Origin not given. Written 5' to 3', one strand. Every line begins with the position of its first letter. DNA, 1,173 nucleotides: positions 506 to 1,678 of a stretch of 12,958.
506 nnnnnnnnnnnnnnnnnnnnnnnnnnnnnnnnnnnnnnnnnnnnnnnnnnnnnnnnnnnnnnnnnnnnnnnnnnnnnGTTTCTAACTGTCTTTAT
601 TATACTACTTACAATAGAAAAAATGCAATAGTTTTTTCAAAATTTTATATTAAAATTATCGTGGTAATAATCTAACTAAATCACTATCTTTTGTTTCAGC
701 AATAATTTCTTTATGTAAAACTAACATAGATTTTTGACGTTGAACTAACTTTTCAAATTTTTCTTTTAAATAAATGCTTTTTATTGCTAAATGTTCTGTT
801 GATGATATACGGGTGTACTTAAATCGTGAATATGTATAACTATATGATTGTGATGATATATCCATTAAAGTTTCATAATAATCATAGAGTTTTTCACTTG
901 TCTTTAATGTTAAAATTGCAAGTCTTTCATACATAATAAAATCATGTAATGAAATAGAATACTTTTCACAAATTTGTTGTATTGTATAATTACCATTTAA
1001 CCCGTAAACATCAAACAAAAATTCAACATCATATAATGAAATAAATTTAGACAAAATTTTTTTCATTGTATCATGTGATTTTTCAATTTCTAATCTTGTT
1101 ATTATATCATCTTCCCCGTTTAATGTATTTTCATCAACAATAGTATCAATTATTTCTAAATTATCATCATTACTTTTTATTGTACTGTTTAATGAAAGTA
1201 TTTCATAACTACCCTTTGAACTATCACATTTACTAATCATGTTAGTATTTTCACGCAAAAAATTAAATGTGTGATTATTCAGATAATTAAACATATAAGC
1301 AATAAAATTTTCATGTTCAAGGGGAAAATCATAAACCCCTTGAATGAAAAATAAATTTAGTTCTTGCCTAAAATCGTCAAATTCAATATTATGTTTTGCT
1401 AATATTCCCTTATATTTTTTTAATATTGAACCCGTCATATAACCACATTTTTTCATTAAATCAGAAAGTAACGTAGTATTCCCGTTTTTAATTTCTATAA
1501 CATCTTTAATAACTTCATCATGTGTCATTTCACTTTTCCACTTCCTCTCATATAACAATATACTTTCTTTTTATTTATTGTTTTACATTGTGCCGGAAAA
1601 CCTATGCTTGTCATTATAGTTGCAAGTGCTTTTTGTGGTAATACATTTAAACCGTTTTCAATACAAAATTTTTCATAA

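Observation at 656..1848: Sigma-70-family factor, translationally coupled to a small winged-helix-like ORF, at the promoter-distal end of a 13-kb phage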

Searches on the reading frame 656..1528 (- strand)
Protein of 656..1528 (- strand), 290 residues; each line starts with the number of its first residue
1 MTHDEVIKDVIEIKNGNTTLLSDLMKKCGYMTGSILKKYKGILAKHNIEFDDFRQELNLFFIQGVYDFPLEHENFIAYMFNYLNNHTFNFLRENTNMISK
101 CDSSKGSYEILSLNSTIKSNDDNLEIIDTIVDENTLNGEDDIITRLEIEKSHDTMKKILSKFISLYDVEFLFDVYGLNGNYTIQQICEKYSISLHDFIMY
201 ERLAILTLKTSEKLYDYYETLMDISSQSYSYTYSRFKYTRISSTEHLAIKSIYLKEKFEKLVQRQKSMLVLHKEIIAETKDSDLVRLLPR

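Call 3: search_protein_families(library=pfam, proteins=[window:656-1528:-], max_evalue=1)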
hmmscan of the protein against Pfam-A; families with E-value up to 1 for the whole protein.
window:656-1528:- (290 aa): 0 families

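Call 4: search_protein_families(library=phrogs, proteins=[window:656-1528:-], max_evalue=0.1)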
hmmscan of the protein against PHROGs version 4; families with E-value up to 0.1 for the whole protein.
window:656-1528:- (290 aa): 1 family
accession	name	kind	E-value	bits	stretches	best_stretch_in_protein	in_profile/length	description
phrog_351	-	transcription regulation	1.7e-11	44.5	1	9-188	493-702/928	RNA polymerase sigma factor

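Call 6: search_dna_similar(query=window:656-1528:-, collection=phages, mode=protein, max_rows=30, max_evalue=0.01)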
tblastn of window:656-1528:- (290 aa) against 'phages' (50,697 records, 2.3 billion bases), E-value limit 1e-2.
No match.

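Call 7: find_homologous_proteins(query=window:656-1528:-, max_evalue=0.001)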
Query window:656-1528:- (290 aa): 37 proteins with E <= 0.001 among 774 candidates.
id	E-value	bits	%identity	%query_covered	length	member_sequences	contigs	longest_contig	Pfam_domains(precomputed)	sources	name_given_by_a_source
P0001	2.4e-181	619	99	100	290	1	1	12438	-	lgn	-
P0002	3.3e-180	616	99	100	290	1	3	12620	-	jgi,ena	jgi:hypothetical protein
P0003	6.2e-180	615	98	100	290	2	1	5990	-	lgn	-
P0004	2.0e-171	587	94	100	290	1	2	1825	-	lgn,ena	-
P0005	6.7e-166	569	92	100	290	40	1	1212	-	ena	-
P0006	8.7e-166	568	92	100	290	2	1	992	-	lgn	-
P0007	5.1e-165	566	90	100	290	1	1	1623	-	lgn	-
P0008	2.6e-163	560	90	100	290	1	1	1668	-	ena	-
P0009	8.1e-163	559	89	100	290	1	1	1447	-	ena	-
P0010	1.0e-162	558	90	100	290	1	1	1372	-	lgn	-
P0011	1.2e-162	558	89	100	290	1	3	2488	-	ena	-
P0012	1.2e-161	555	89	100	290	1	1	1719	-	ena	-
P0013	1.3e-161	555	89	100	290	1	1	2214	-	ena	-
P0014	1.7e-161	554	89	100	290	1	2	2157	-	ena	-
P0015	1.7e-161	554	87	100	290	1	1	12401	-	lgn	-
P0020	5.9e-160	549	87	100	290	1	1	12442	-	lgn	-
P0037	3.3e-93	330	55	99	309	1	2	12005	-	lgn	-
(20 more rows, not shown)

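Call 8: search_protein_families(library=ncbifam, proteins=[window:656-1528:-], max_evalue=1)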
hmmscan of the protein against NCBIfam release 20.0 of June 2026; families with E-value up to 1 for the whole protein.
window:656-1528:- (290 aa): 1 family
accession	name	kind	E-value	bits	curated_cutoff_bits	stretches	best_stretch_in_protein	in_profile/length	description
NF006147.0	PRK08295.1-4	equivalog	0.0032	17.1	212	1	110-162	105-157/201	RNA polymerase factor sigma-70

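Call 9: search_solved_structures(query=window:656-1528:-, max_evalue=10, show_alignments=2)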
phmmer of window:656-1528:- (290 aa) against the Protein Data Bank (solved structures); distinct sequences matched with E-value up to 10: 1.
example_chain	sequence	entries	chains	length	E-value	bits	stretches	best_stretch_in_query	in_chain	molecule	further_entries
3orh_A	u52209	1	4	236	1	12.2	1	65-102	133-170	Guanidinoacetate N-methyltransferase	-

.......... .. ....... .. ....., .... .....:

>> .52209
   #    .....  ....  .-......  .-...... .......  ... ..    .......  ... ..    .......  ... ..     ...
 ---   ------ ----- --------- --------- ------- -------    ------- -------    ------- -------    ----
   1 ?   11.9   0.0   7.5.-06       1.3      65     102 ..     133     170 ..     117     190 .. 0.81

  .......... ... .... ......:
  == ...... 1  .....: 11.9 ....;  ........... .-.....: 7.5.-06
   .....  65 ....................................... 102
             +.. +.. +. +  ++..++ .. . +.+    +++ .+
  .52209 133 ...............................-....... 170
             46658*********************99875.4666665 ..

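Call 13: search_solved_structures(query=A1, max_evalue=10, show_alignments=3)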
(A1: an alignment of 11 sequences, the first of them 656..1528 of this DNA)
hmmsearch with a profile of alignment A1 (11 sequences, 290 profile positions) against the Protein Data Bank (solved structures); distinct sequences matched with E-value up to 10: 0.

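Call 22: find_encoding_contigs(protein=P0037, flank=10000, max_places=3)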
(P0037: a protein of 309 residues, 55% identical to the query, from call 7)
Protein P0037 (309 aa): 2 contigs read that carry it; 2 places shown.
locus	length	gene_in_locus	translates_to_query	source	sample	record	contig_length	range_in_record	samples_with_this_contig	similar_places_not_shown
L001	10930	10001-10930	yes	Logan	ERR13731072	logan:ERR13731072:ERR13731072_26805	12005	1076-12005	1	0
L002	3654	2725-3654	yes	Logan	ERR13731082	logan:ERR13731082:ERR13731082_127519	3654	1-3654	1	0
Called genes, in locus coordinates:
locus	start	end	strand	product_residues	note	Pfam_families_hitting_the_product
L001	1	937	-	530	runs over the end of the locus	-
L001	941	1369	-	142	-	-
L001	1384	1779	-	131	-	PF04883:HK97-gp10_like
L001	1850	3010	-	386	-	PF25622:Phi29_MCP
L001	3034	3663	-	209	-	-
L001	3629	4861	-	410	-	PF05352:Phage_connector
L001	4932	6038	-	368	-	PF05894:Podovirus_Gp16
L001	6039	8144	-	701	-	PF03175:DNA_pol_B_2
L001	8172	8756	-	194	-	-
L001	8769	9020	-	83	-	-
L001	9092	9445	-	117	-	-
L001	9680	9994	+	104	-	-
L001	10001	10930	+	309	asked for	?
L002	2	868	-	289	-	?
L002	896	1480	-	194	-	-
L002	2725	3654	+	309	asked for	?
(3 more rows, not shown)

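Call 23: predict_structure(alignment_id=A1)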
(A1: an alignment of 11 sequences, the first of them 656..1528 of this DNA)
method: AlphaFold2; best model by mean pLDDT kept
length: 290 residues; sequences in the alignment: 11
mean_pLDDT: 58.4   pTM: 0.37
mean pLDDT of the five models: 58.4, 56.1, 52.9, 52.5, 51.4
residues with pLDDT >= 90: 21; 70-90: 78; 50-70: 72; < 50: 119
segments of 3 or more residues with pLDDT < 50: 97-150, 224-269, 271-273, 278-290
pLDDT, mean of each block of 10 residues (from residue 1): 85 92 89 89 80 85 87 82 83 53 25 24 23 30 42 63 66 67 70 61 58 56 45 34 38 41 44 47 35
secondary structure, 60 per line:
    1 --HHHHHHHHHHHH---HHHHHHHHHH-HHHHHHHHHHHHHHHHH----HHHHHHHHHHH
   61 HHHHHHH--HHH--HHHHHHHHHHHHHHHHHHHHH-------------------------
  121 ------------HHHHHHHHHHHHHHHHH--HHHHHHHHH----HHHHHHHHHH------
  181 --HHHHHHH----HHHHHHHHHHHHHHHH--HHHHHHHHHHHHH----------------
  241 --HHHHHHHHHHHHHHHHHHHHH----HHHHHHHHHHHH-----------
elements in order: H3-14 H18-27 H29-45 H50-67 H75-95 H133-149 H152-160 H165-174 H183-189 H194-209 H212-224 H243-263 H268-279

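Call 24: search_protein_representatives(alignment_id=A1)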
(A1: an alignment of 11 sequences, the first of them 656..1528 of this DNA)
Query: 11 sequences, 290 profile positions. Proteins with E-value up to 0.001 (for the whole library): 55; up to 1e-10: 9; up to 1e-30: 7. The best 55 are listed.
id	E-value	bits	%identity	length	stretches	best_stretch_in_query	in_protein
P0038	8.9e-108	376.3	-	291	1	3-288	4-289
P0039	2.1e-85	302.9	-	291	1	2-290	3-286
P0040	3.6e-52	193.8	-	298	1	2-284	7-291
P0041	2.9e-43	164.6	-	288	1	3-258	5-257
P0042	1.2e-41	159.2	-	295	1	2-258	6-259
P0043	3.2e-36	141.5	-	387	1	4-262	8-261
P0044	4.9e-34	134.3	-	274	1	8-256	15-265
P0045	9.4e-17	77.6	-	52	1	240-290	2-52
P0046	9.5e-16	74.3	-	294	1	4-231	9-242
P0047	1.3e-10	57.4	-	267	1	9-209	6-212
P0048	1.4e-07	47.4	-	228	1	9-195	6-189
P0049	1.6e-07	47.3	-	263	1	14-212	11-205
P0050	2.6e-07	46.6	-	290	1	2-233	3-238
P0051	2.8e-07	46.5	-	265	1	9-194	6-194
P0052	2.9e-07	46.4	-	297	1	10-177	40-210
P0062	4.5e-06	42.5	-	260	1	4-256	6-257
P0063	5.1e-06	42.3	-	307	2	87-252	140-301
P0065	8.3e-06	41.6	-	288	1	9-260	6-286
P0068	1.1e-05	41.2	-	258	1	10-264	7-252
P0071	1.4e-05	40.9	-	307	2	111-264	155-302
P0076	4.2e-05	39.3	-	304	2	164-269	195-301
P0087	4.3e-04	36.0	-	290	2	110-248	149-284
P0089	6.1e-04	35.5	-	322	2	106-271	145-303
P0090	7.0e-04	35.3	-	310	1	10-281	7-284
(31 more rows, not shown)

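Call 26: search_protein_families(library=pfam, alignment_id=A2, max_evalue=0.001)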
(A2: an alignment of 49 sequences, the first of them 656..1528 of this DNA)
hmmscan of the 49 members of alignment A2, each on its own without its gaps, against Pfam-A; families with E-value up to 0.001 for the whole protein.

A. member 1, window:656-1528:- (290 aa): 0 families

B. families by the number of members that match (of 49 scanned): 9 families
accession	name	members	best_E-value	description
PF04542.20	Sigma70_r2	38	1.5e-16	Sigma-70 region 2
PF04545.22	Sigma70_r4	32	1.6e-16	Sigma-70, region 4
PF08281.18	Sigma70_r4_2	9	6.3e-09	Sigma-70, region 4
PF04539.22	Sigma70_r3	5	5.4e-08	Sigma-70 region 3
PF00140.25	Sigma70_r1_2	1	1.4e-09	Sigma-70 factor, region 1.2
PF12645.13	HTH_16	1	0.00018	Helix-turn-helix domain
PF24564.1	DUF7605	1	0.00024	Domain of unknown function (DUF7605)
PF13936.12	HTH_38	1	0.00024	Helix-turn-helix domain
PF04297.20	UPF0122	1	0.00092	Putative helix-turn-helix protein, YlxM / p13 like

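Call 28: search_protein_families(library=pfam, proteins=[P0037, P0038, P0039, P0040, P0041, P0042, P0043, P0044, P0046, P0047], max_evalue=0.1)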
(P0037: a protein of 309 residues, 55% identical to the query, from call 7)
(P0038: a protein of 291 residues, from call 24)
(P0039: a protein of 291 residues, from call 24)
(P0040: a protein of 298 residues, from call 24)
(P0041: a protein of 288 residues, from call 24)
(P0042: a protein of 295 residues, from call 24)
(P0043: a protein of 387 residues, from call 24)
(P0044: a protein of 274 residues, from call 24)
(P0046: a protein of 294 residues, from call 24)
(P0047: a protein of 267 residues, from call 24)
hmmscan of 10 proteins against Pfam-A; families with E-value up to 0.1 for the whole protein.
P0037 (309 aa): 1 family
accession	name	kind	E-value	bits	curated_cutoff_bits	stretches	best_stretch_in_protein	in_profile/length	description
PF04542.20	Sigma70_r2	-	0.011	16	24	1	39-100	11-69/71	Sigma-70 region 2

P0038 (291 aa): 1 family
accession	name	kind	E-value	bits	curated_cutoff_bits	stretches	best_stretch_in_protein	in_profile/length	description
PF04542.20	Sigma70_r2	-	1.1e-06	28.7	24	1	27-96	3-69/71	Sigma-70 region 2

P0039 (291 aa): 1 family
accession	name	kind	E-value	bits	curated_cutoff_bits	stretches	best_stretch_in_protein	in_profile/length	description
PF04542.20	Sigma70_r2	-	0.0016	18.6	24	1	29-94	5-67/71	Sigma-70 region 2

P0040 (298 aa): 2 families
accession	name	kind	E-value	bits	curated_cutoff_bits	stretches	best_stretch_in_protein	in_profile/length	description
PF12645.13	HTH_16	-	0.039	14.5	22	1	15-74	4-65/65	Helix-turn-helix domain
PF18756.6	Nmad4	-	0.075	13.8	27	0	183-217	2-35/87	Nucleotide modification associated domain 4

P0041 (288 aa): 2 families
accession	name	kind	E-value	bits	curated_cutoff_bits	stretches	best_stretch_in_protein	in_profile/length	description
PF04542.20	Sigma70_r2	-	2.8e-06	27.5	24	1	26-97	1-69/71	Sigma-70 region 2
PF21239.2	RLMM_N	-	0.1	13.1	27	0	185-207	32-54/81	Ribosomal RNA large subunit methyltransferase M, N-terminal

P0042 (295 aa): 1 family
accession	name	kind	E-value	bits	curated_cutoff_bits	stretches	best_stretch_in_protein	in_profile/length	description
PF04542.20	Sigma70_r2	-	0.0044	17.2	24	1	50-100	18-69/71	Sigma-70 region 2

P0043 (387 aa): 3 families
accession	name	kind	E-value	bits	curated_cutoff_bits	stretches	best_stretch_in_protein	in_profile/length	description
PF04542.20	Sigma70_r2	-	5.2e-07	29.8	24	1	52-99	21-69/71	Sigma-70 region 2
PF04545.22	Sigma70_r4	-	0.0012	18.7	24.1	1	334-373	7-46/50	Sigma-70, region 4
PF13328.12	HD_4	-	0.053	13.7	27.2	1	256-333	3-79/156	HD domain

P0044 (274 aa): 3 families
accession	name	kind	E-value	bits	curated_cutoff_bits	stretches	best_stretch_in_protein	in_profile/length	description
PF04542.20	Sigma70_r2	-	4.7e-08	33.2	24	1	33-103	3-69/71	Sigma-70 region 2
PF07638.17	Sigma70_ECF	-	0.03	14.7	21.1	1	11-105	2-97/185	ECF sigma factor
PF12645.13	HTH_16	-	0.064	13.8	22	0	16-76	3-65/65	Helix-turn-helix domain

P0046 (294 aa): 2 families
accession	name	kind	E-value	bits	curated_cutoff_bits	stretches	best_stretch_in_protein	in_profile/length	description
PF04542.20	Sigma70_r2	-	8.1e-05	22.8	24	1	51-102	17-69/71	Sigma-70 region 2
PF02721.21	DUF223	-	0.044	14.5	24.6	0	135-190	35-89/104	Domain of unknown function DUF223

P0047 (267 aa): 3 families
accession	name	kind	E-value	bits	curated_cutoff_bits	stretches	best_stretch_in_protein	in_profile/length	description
PF04542.20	Sigma70_r2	-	3.3e-10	40.1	24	1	21-90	1-66/71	Sigma-70 region 2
PF04545.22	Sigma70_r4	-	1.8e-08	34.2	24.1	1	170-213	10-50/50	Sigma-70, region 4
PF08280.17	HTH_Mga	-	0.027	14.9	23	1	170-202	6-38/59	M protein trans-acting positive regulator (MGA) HTH domain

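Call 29: fold_search(model_id=the predicted structure, library=pdb)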
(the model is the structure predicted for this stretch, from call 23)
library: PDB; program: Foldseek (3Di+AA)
matches with E <= 10: 89; with E <= 0.001: 0
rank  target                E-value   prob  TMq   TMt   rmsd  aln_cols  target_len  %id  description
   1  8hkc_E                2.1e-02  1.00  0.28  0.31  20.9       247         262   12  Cryo-EM structure of E. coli RNAP sigma32 complex (released 2023-05-31)
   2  6lts_F                3.8e-02  0.87  0.19  0.17  21.6       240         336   20  Crystal structure of Thermus thermophilus transcription initiation complex comprising a truncated sigma finger (released 2020-03-11)
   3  9a58_A                4.4e-02  0.96  0.24  0.19  22.6       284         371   12  Integrative model of SIGA-RPOC by crosslinking MS and deep learning (released 2024-09-18)
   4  5ipl_F                6.1e-02  0.97  0.28  0.29  21.3       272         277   15  SigmaS-transcription initiation complex with 4-nt nascent RNA (released 2016-03-30)
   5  8igr_L                7.4e-02  0.75  0.20  0.19  22.8       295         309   14  Cryo-EM structure of CII-dependent transcription activation complex (released 2023-05-17)
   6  4oio_F                8.1e-02  0.72  0.19  0.16  21.6       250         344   18  Crystal structure of Thermus thermophilus pre-insertion substrate complex for de novo transcription initiation (released 2014-05-07)
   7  6uu7_FFF              8.5e-02  0.94  0.26  0.28  21.8       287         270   14  E. coli sigma-S transcription initiation complex with a 6-nt RNA and an NTP ("Old" crystal soaked with UTP, CTP, ddG (released 2020-08-26)
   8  6vvv_F                9.4e-02  0.90  0.25  0.25  22.0       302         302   13  Crystal structure of a Mycobacterium smegmatis transcription initiation complex with Rifampicin-resistant RNA polymera (released 2020-10-21)
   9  4g7h_P                1.3e-01  0.72  0.19  0.17  20.9       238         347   18  Crystal structure of Thermus thermophilus transcription initiation complex (released 2012-10-31)
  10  6kqg_F                1.4e-01  0.72  0.21  0.19  21.4       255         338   17  Thermus thermophilus initial transcription complex comprising sigma A and 5'-OH RNA of 6 nt (released 2020-03-11)
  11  9ujl_F                1.4e-01  0.63  0.21  0.19  20.6       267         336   19  CryoEM structure of the T.thermophilus transcription initiation complex in the presence of Ap4A (released 2025-10-22)
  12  9uma_F                1.4e-01  0.54  0.20  0.17  20.4       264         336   19  CryoEM structure of T.thermophilus transcription initiation complex bound to Gp4A-C, -1 dA in the template DNA strand (released 2025-10-22)
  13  7vf9_F                1.5e-01  0.91  0.26  0.28  20.6       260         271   14  Cryo-EM structure of Pseudomonas aeruginosa RNAP sigmaS holoenzyme complexes (released 2022-07-27)
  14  5e17_F                1.7e-01  0.60  0.21  0.18  22.1       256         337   17  T. thermophilus transcription initiation complex having a RRR discriminator sequence and a nontemplate-strand length c (released 2016-03-09)
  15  9uks_F                1.8e-01  0.69  0.22  0.19  20.4       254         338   19  CryoEM structure of the T.thermophilus transcription initiation complex in the presence of Gp4A, -1 dA in the template (released 2025-10-22)
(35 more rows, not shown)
